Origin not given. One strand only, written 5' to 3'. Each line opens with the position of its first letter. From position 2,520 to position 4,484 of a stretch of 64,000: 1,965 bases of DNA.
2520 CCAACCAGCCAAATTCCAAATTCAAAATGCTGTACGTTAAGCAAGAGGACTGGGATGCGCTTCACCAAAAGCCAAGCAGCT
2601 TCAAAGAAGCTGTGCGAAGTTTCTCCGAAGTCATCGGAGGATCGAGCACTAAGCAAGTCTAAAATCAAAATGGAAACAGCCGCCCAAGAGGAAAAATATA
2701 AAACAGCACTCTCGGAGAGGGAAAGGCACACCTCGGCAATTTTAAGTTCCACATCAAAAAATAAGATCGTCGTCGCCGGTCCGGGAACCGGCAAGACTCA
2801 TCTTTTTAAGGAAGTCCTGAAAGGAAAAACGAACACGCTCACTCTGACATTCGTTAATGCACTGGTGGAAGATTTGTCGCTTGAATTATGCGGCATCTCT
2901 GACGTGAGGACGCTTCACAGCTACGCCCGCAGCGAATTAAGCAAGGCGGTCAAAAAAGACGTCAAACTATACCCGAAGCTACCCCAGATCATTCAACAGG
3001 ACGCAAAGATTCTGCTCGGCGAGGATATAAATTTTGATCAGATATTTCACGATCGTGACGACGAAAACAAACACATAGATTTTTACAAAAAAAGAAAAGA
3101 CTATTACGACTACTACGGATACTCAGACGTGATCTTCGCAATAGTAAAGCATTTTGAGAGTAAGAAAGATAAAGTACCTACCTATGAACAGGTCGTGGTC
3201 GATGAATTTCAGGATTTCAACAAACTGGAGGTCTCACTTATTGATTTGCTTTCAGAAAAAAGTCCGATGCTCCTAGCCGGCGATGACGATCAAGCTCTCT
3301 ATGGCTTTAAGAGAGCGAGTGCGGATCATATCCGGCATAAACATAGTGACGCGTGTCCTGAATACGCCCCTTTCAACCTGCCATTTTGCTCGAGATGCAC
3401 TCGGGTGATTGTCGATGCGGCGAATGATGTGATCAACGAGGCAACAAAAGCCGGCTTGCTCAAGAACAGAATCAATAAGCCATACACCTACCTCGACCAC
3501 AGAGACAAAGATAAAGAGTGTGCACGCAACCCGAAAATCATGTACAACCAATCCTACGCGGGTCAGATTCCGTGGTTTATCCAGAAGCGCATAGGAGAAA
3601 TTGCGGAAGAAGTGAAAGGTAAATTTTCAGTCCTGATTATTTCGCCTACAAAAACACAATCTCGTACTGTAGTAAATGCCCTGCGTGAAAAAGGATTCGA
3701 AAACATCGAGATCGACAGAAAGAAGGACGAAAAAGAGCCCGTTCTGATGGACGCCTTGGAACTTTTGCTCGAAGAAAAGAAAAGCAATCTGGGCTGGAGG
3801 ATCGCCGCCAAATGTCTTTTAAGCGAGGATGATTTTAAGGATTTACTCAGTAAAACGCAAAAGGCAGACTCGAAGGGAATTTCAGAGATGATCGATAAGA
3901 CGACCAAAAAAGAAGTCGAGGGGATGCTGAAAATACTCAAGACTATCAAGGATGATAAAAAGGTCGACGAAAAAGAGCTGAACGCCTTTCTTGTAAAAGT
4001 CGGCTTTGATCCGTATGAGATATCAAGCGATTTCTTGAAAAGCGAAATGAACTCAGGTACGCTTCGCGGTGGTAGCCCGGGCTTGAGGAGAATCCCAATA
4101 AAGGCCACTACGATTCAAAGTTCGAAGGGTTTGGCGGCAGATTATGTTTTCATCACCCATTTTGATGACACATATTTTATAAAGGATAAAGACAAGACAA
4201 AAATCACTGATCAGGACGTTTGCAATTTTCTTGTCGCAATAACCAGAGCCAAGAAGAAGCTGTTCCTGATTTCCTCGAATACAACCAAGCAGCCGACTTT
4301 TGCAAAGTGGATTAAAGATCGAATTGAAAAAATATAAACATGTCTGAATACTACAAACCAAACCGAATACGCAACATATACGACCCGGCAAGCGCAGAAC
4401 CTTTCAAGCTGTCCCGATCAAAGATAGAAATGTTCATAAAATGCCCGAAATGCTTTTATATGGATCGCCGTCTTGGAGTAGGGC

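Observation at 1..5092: Tightly packed helicase-helicase-nuclease operon (Res-like SF2 helicase/PD-(D/E)xK, UvrD-like SF1 helicase, Cas4/RecB-like Fe-S nuclease): candidate defence module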

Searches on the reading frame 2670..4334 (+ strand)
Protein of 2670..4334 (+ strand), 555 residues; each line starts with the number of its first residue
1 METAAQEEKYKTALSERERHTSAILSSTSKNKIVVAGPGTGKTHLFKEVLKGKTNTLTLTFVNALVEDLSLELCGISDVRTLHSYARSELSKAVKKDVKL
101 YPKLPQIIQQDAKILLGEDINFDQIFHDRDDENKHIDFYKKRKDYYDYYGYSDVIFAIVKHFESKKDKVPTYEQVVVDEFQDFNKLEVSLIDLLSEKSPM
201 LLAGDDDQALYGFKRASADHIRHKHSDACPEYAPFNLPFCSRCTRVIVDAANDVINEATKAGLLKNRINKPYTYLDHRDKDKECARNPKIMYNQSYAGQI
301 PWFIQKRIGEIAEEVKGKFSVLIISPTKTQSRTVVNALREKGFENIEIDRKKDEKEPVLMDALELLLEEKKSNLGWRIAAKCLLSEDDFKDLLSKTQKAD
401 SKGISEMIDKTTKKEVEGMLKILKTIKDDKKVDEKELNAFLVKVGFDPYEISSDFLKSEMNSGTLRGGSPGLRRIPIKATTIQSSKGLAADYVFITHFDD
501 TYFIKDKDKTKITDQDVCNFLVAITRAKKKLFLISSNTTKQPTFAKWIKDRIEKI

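Call 6: search_protein_families(library=pfam, proteins=[window:2670-4334:+], max_evalue=0.01)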
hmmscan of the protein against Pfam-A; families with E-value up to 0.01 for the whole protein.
window:2670-4334:+ (555 aa): 6 families
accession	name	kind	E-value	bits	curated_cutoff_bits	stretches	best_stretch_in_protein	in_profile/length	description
PF00580.27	UvrD-helicase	-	3e-18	66.9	23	2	133-226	170-268/271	UvrD/REP helicase N-terminal domain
PF13245.12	AAA_19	-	1.9e-13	51.2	25.1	1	26-213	8-133/134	AAA domain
PF13361.12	UvrD_C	-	8.5e-11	42.3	25.6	1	411-537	236-349/350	UvrD-like helicase C-terminal domain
PF01443.25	Viral_helicase1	-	4.1e-07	30.5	21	0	497-534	189-227/228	Viral superfamily 1 RNA helicase core domain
PF13087.12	AAA_12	-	2e-06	28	27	0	408-536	84-193/195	AAA domain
PF13538.12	UvrD_C_2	-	2.1e-05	24.7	27.4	1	479-534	4-52/52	UvrD-like helicase C-terminal domain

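Call 7: search_protein_families(library=padloc, proteins=[window:2670-4334:+], max_evalue=0.01)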
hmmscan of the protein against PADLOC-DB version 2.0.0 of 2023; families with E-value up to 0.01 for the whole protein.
window:2670-4334:+ (555 aa): 32 families (the best 25 are shown)
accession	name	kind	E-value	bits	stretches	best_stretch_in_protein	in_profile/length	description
PDLC00117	GajB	-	3.3e-20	70.1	1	172-541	219-581/604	UrvD helicase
PDLC00132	GajB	-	9.3e-20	68.8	2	130-539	169-604/625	UrvD helicase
PDLC00114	GajB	-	1.2e-19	68.3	2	171-416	215-455/635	UrvD helicase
PDLC03802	RTasHel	-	2.1e-19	67.8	2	16-259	5-276/675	DRT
PDLC00122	GajB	-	4.4e-18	63.5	1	21-553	9-486/502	UrvD helicase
PDLC00103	GajB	-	9.2e-18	62.5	2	477-546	521-587/612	UrvD helicase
PDLC00104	GajB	-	5.5e-15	53.1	2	24-359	11-338/574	UrvD helicase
PDLC00107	GajB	-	2.4e-14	50.9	2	92-226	138-271/587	UrvD helicase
PDLC00119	GajB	-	3.3e-14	50.8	1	172-540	219-548/565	UrvD helicase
PDLC00123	GajB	-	3.4e-14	50.4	1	171-538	176-510/540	UrvD helicase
PDLC04173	GajB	-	9.8e-13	45.8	1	165-218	116-169/471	-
PDLC00138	GajB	-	2.7e-12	44.2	1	172-533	221-565/581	UrvD helicase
PDLC00148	GajB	-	1.7e-11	41.8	2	480-548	298-366/369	UrvD helicase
PDLC00127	GajB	-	1.3e-09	35.2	1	172-541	202-572/594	UrvD helicase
PDLC00129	GajB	-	1.9e-09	34.7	1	122-277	168-330/594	UrvD helicase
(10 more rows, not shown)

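Call 8: search_protein_families(library=ncbifam, proteins=[window:2670-4334:+], max_evalue=0.01)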
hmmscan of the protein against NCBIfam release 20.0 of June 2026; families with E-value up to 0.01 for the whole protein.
window:2670-4334:+ (555 aa): 9 families
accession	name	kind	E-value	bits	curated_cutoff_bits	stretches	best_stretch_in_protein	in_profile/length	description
NF008743.0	PRK11773.1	equivalog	2.4e-17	62.6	965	1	171-259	213-301/720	DNA helicase II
TIGR01075.1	uvrD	equivalog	5.3e-17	61.4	1144.45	1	171-258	208-295/715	DNA helicase II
TIGR01073.1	pcrA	equivalog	2.9e-15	55.7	911.2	1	150-259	184-297/725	DNA helicase PcrA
TIGR01074.1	rep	equivalog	8.5e-13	47.4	951.45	2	146-260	177-295/668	DNA helicase Rep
NF008276.0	PRK11054.1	equivalog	4.9e-08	31.9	543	1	154-255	414-516/684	DNA helicase IV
TIGR02785.1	addA_Gpos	equivalog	1.6e-07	29.6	707.65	2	139-218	351-439/1234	helicase-exonuclease AddAB subunit AddA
NF008172.0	PRK10919.1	equivalog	4.9e-07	28.3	1168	1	174-257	210-293/673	DNA helicase Rep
TIGR00609.1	recB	equivalog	3.7e-06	25.3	696.05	1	147-283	341-478/1175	exodeoxyribonuclease V subunit beta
NF041464.1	HelD_BACSU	equivalog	4.2e-06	25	419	1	171-278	546-653/779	RNA polymerase recycling motor HelD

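Call 10: find_encoding_contigs(protein=window:2670-4334:+, flank=10000, max_places=6)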
Protein window:2670-4334:+ (555 aa): no gene with exactly this product is on record in the collection.

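Call 11: find_homologous_proteins(query=window:2670-4334:+, max_evalue=1e-10)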
Query window:2670-4334:+ (555 aa): 1130 proteins with E <= 1e-10 among 8000 candidates; the best 120 are listed.
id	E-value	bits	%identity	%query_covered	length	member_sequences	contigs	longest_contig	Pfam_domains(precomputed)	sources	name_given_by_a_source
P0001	0.0e+0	1233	100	100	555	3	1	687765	PF13538.13,PF13087.13,PF01443.25,PF13361.13,PF13245.13,PF00580.28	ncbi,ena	-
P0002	1.9e-286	969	77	100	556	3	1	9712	PF13087.13,PF01443.25,PF13361.13,PF13245.13,PF00580.28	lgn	-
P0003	6.4e-255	865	71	99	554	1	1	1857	PF13087.13,PF01443.25,PF13361.13,PF13245.13,PF00580.28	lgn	-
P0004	1.1e-249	848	69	99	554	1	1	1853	PF01443.25,PF13361.13,PF13245.13,PF00580.28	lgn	-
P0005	8.4e-249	845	68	99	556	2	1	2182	PF13087.13,PF01443.25,PF13361.13,PF13245.13,PF00580.28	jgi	jgi:superfamily I DNA/RNA helicase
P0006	3.2e-247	839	69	99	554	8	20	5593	PF01443.25,PF13361.13,PF13245.13,PF00580.28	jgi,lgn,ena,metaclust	metaclust:\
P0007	2.3e-245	833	68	99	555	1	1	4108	PF01443.25,PF13361.13,PF13245.13,PF00580.28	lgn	-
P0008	4.1e-245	832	68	99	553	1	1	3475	PF01443.25,PF13361.13,PF13245.13,PF00580.28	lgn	-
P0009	6.2e-245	832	68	99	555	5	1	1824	PF01443.25,PF13361.13,PF13245.13,PF00580.28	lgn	-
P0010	3.0e-244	830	69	99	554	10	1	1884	PF01443.25,PF13361.13,PF13245.13,PF00580.28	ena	-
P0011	3.6e-244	829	69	100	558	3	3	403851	PF13538.13,PF13087.13,PF01443.25,PF13361.13,PF13245.13,PF00580.28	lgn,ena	-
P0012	3.6e-243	826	70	96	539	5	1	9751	PF01443.25,PF13361.13,PF13245.13,PF00580.28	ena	-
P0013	8.0e-243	825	67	99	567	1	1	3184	PF01443.25,PF13361.13,PF13245.13,PF00580.28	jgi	-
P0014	3.2e-242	823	67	99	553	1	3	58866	PF01443.25,PF13361.13,PF13245.13,PF00580.28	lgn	-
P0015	1.8e-240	817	67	100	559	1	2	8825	PF01443.25,PF13361.13,PF13245.13,PF00580.28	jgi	jgi:superfamily I DNA/RNA helicase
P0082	6.5e-215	733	60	97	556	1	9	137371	PF01443.25,PF13361.13,PF13245.13,PF00580.28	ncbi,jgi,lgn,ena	ncbi:MAG: UvrD-helicase domain-containing protein [Verrucomicrobiota bacterium]|jgi:hypothetical pro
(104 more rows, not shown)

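Call 12: find_encoding_contigs(protein=P0001, flank=10000, max_places=3)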
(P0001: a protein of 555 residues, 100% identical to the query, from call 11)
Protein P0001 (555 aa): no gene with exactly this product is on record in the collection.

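Call 13: find_encoding_contigs(protein=P0011, flank=10000, max_places=3)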
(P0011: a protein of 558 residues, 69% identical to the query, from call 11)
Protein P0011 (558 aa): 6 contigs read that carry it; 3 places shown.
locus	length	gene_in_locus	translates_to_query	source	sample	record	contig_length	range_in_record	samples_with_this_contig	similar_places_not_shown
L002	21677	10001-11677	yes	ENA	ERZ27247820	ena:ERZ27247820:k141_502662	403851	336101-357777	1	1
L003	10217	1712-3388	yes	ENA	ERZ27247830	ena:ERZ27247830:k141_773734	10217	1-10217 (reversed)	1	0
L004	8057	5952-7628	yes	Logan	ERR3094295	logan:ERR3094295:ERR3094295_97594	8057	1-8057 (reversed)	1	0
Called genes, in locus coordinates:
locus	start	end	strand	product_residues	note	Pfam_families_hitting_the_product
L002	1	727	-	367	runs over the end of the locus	PF11141:DUF2914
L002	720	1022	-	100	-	-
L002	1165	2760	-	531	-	PF00239:Resolvase, PF07508:Recombinase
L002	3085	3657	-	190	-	-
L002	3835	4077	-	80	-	PF18903:DUF5659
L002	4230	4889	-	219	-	-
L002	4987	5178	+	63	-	PF12728:HTH_17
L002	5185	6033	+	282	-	-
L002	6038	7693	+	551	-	PF03602:Cons_hypoth95 (faint), PF01555:N6_N4_Mtase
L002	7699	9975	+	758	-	PF04851:ResIII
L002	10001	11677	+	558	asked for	PF01443:Viral_helicase1 (faint), PF13245:AAA_19, PF13361:UvrD_C (faint), PF00580:UvrD-helicase, PF13087:AAA_12 (faint), PF13538:UvrD_C_2 (faint)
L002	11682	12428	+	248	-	PF12705:PDDEXK_1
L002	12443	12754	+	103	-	-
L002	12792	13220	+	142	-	-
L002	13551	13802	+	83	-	PF13376:OmdA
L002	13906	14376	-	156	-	PF00578:AhpC-TSA, PF08534:Redoxin, PF13911:AhpC-TSA_2 (faint)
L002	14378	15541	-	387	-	PF03979:Sigma70_r1_1, PF00140:Sigma70_r1_2, PF04542:Sigma70_r2, PF04539:Sigma70_r3, PF04545:Sigma70_r4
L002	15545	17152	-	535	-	PF01807:Zn_ribbon_DnaG, PF08275:DNAG_N, PF01751:Toprim, PF13155:Toprim_2, PF13662:Toprim_4, PF10410:DnaB_bind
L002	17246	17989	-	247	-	-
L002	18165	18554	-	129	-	PF11969:DcpS_C, PF01230:HIT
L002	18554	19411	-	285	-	PF04402:SIMPL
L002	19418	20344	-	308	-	PF08240:ADH_N, PF00107:ADH_zinc_N, PF13602:ADH_zinc_N_2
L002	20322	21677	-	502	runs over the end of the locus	PF11074:DUF2779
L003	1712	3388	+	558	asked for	PF01443:Viral_helicase1 (faint), PF13245:AAA_19, PF13361:UvrD_C (faint), PF00580:UvrD-helicase, PF13087:AAA_12 (faint), PF13538:UvrD_C_2 (faint)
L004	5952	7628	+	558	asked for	PF01443:Viral_helicase1 (faint), PF13245:AAA_19, PF13361:UvrD_C (faint), PF00580:UvrD-helicase, PF13087:AAA_12 (faint), PF13538:UvrD_C_2 (faint)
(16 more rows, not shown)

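Call 14: find_encoding_contigs(protein=P0082, flank=10000, max_places=3)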
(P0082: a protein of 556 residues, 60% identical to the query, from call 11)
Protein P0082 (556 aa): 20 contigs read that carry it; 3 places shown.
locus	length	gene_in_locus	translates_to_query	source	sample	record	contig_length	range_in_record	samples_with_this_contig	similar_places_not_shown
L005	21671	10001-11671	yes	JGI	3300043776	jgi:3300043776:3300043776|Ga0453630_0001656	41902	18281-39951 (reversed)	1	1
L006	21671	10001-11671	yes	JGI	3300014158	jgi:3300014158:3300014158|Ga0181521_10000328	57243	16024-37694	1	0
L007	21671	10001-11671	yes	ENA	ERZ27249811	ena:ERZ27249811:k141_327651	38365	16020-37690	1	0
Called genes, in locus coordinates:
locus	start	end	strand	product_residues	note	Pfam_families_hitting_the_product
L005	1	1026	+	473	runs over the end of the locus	PF13676:TIR_2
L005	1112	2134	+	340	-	PF00004:AAA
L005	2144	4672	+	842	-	PF00082:Peptidase_S8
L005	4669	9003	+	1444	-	PF00270:DEAD, PF27116:YjiV_N, PF00271:Helicase_C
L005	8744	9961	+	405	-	PF09369:MZB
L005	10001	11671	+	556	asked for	PF13245:AAA_19, PF01443:Viral_helicase1 (faint), PF00580:UvrD-helicase, PF13361:UvrD_C (faint)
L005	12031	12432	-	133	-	-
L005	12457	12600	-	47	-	-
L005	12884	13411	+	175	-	-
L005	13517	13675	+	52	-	-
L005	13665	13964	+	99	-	-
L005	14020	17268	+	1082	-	PF13443:HTH_26 (faint)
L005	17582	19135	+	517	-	-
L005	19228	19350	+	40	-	-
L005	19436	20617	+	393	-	PF00589:Phage_integrase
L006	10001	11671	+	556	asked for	PF13245:AAA_19, PF01443:Viral_helicase1 (faint), PF00580:UvrD-helicase, PF13361:UvrD_C (faint)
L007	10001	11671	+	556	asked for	PF13245:AAA_19, PF01443:Viral_helicase1 (faint), PF00580:UvrD-helicase, PF13361:UvrD_C (faint)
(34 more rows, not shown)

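Call 17: find_related_loci(query=A1, collection=genome_contigs, flank=10000)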
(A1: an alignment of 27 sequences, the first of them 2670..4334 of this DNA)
Query A1 (555 aa) in genome_contigs; peptide patterns used: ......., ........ (x = any residue, [..] = any of these).
599 stretches matched a pattern (row limit reached: there are more); 439 encode a relative of the query (tblastn E <= 1e-3); the best 80 are kept; 80 distinct loci.
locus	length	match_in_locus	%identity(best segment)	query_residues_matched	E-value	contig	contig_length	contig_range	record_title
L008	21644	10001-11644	68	8-553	0e+0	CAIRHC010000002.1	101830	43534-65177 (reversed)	MAG: Candidatus Vogelbacteria bacterium isolate KTt_bin-1541 genome assembly, contig: bin-1541:02/11, whole genome shotg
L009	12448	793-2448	61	6-555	0e+0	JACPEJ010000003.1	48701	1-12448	MAG: Candidatus Blackburnbacteria bacterium isolate NC_groundwater_332_Ag_B-0.1um_41_18 GD18-4_B1_scaffold_1156719, whol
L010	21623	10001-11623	63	8-547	0e+0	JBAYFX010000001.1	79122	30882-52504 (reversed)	MAG: Candidatus Shapirobacteria bacterium isolate SO_2016_GW1_111 scaffold00713_OW334_2016, whole genome shotgun sequenc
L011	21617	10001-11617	60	9-548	0e+0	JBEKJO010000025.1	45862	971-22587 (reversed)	MAG: Verrucomicrobiota bacterium isolate SPRUCE 325 SPRUCE_325_25, whole genome shotgun sequence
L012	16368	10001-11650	60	7-554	0e+0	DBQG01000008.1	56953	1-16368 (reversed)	MAG TPA_asm: Patescibacteria group bacterium UBA1400 UBA1400_contig_9720, whole genome shotgun sequence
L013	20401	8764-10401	60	9-555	0e+0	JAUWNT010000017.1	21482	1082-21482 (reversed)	MAG: Candidatus Aminicenantes bacterium isolate CSMAG_2431 CSMAG_2431_k141_249524_length_21482_cov_81.6212, whole genome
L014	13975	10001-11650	60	3-553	0e+0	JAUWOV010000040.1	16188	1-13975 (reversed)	MAG: bacterium isolate CSMAG_2459 CSMAG_2459_k141_304325_length_16188_cov_20.0000, whole genome shotgun sequence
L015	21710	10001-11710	57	1-551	0e+0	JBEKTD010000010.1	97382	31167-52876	MAG: Sedimentisphaerales bacterium isolate SPRUCE 54 SPRUCE_54_10, whole genome shotgun sequence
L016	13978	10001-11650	57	9-555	0e+0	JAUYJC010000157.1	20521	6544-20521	MAG: Deltaproteobacteria bacterium isolate C24_metabat.bin.121_sub C24_k141_737378, whole genome shotgun sequence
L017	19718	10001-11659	55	1-550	0e+0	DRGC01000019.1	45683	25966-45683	MAG TPA_asm: Phycisphaerae bacterium isolate HyVt-337 HyVt-337_k145_138015, whole genome shotgun sequence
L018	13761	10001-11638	56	6-555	0e+0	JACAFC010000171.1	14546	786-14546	MAG: Ignavibacteriaceae bacterium isolate L.E.IG.6 k119_2228508, whole genome shotgun sequence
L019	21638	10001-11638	55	6-555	0e+0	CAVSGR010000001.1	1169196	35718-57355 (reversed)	MAG: uncultured Ignavibacteria bacterium isolate MFD05684.bin.1.87 genome assembly, contig: contig_11213, whole genome s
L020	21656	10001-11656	54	1-548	0e+0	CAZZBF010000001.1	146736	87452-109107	MAG TPA_asm: uncultured Syntrophales bacterium isolate binchicken_co405_343 genome assembly, contig: NODE_119_length_146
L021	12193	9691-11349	56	6-551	0e+0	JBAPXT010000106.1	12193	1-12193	MAG: Sedimentisphaerales bacterium isolate MFD00095_ilm_asm_bin10 k127_6191, whole genome shotgun sequence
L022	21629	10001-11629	55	8-552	0e+0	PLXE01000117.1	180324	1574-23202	MAG: Acidobacteriaceae bacterium isolate palsa_357 73.20120700_P3D.5_contig_671, whole genome shotgun sequence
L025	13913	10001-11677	53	1-555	0e+0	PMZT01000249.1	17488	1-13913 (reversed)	MAG: Planctomycetia bacterium isolate fen_1346 73.20110800_E3D.93_contig_8304, whole genome shotgun sequence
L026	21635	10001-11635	56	10-555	0e+0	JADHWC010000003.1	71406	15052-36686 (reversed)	MAG: Candidatus Neomarinimicrobiota bacterium isolate BS750m-G17 BS-750m-C189, whole genome shotgun sequence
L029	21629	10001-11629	53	8-551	0e+0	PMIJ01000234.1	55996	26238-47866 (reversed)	MAG: Bacteroidales bacterium isolate fen_957 73.20120600_E3D.48_contig_8696, whole genome shotgun sequence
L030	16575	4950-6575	52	8-552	0e+0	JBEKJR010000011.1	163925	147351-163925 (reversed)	MAG: Terracidiphilus sp. isolate SPRUCE 328 SPRUCE_328_11, whole genome shotgun sequence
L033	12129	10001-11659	50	6-555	0e+0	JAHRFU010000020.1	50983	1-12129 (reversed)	MAG: Desulforudis sp. isolate J_13 k141_52341, whole genome shotgun sequence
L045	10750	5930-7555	40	8-555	6e-120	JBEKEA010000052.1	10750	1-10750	MAG: Sedimentisphaerales bacterium isolate SPRUCE 196 SPRUCE_196_52, whole genome shotgun sequence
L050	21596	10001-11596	40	10-555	7e-112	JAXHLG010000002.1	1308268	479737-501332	MAG: Candidatus Moraniibacteriota bacterium isolate Salar_de_Ascotan_soil_MAG_ASO1 contig_5779_polypolish, whole genome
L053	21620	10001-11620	35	7-548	7e-99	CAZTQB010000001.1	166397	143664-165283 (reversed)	MAG TPA_asm: uncultured Candidatus Saccharibacteria bacterium isolate binchicken_co168_76 genome assembly, contig: NODE_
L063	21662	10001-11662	33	16-554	4e-83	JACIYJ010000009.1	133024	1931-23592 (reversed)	MAG: Candidatus Aminicenantes bacterium isolate MAG-75 Aminicenantales_E3_bin29_Scaffold_9, whole genome shotgun sequenc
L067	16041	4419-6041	33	6-548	1e-79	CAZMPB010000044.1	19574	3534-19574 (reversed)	MAG TPA_asm: uncultured Bacteroidales bacterium isolate SRP192927_co7_46 genome assembly, contig: NODE_4960_length_19574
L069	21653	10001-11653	31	8-546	2e-77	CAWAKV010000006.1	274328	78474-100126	MAG: uncultured Solirubrobacterales bacterium isolate MFD02360.bin.2.180 genome assembly, contig: contig_38132, whole ge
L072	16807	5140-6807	32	10-549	4e-76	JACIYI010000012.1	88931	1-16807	MAG: Candidatus Aminicenantes bacterium isolate MAG-74 Aminicenantales_C3_bin33_Scaffold_12, whole genome shotgun sequen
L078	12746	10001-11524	34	8-535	5e-73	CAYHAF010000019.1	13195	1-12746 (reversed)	MAG TPA_asm: uncultured Candidatus Saccharibacteria bacterium isolate ERP119294_co1_87 genome assembly, contig: NODE_628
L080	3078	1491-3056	32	17-542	1e-73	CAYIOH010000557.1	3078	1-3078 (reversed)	MAG TPA_asm: uncultured Bifidobacteriaceae bacterium isolate ERP119705_co25_34 genome assembly, contig: NODE_57250_lengt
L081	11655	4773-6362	32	11-544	3e-72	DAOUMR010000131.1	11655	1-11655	MAG TPA_asm: Dehalococcoidales bacterium isolate W73_240 k137_546764, whole genome shotgun sequence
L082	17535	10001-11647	31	18-555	6e-72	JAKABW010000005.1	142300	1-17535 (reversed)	MAG: Actinomycetes bacterium isolate WH2.bin4 NODE_88_length_142300_cov_2.418940, whole genome shotgun sequence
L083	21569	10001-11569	33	16-542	2e-70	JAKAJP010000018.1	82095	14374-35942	MAG: bacterium isolate WY4.bin110 NODE_306_length_82095_cov_1.922165, whole genome shotgun sequence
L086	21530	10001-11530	32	15-548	5e-69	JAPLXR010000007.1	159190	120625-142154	MAG: Candidatus Nomurabacteria bacterium isolate LacPavin_0818_WC55_MAG_33_13 LacPavin_0818_WC55_scaffold_238973, whole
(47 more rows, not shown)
